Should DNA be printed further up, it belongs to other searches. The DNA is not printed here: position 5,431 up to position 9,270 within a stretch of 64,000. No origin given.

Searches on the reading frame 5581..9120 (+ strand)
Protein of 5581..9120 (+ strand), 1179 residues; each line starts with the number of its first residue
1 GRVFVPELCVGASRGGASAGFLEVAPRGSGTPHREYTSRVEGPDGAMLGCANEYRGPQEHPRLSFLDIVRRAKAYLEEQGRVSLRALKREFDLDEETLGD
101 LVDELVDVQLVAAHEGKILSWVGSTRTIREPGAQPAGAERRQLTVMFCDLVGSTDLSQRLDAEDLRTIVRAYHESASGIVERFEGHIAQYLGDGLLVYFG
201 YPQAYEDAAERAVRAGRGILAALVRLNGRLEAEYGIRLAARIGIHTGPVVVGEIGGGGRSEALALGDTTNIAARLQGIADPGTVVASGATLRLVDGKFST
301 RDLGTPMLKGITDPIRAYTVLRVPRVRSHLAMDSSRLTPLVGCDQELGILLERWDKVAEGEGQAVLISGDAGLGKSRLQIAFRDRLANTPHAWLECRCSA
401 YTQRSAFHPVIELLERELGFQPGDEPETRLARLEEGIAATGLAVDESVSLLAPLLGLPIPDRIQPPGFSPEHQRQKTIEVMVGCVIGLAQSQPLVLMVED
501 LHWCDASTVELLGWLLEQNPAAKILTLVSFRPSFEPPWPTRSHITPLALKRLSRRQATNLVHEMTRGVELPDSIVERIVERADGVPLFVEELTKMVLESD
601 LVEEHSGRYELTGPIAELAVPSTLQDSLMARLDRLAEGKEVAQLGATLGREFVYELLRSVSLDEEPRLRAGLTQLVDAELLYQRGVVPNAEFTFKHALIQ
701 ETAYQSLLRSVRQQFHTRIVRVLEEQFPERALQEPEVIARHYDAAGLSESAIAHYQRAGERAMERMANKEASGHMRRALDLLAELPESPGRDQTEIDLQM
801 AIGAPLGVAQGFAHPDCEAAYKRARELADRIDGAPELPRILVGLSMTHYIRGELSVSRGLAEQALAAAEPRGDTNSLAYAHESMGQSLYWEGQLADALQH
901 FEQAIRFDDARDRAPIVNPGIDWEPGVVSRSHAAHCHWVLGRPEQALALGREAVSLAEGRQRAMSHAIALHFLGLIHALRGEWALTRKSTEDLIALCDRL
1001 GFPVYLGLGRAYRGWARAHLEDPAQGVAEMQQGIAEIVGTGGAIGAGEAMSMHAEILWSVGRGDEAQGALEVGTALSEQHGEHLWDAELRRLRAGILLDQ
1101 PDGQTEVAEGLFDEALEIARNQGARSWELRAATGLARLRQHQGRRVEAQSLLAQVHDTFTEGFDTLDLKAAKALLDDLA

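Call 57: search_protein_families(library=pfam, proteins=[window:5581-9120:+], max_evalue=0.0001)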
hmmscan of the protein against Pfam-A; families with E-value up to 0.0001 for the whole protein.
window:5581-9120:+ (1179 aa): 4 families
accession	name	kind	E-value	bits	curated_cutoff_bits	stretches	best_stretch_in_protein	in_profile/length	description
PF13191.12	AAA_16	-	1.8e-18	68.1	32.6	1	340-521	2-161/167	AAA ATPase domain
PF00211.25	Guanylate_cyc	-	8.5e-16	58.5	21.9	1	141-319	7-180/183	Adenylate and Guanylate cyclase catalytic domain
PF13424.12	TPR_12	-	3.1e-14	53.3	30.1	1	1100-1159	14-75/77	Tetratricopeptide repeat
PF17874.7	TPR_MalT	-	3.6e-09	36.8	45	0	839-907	39-109/336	MalT-like TPR region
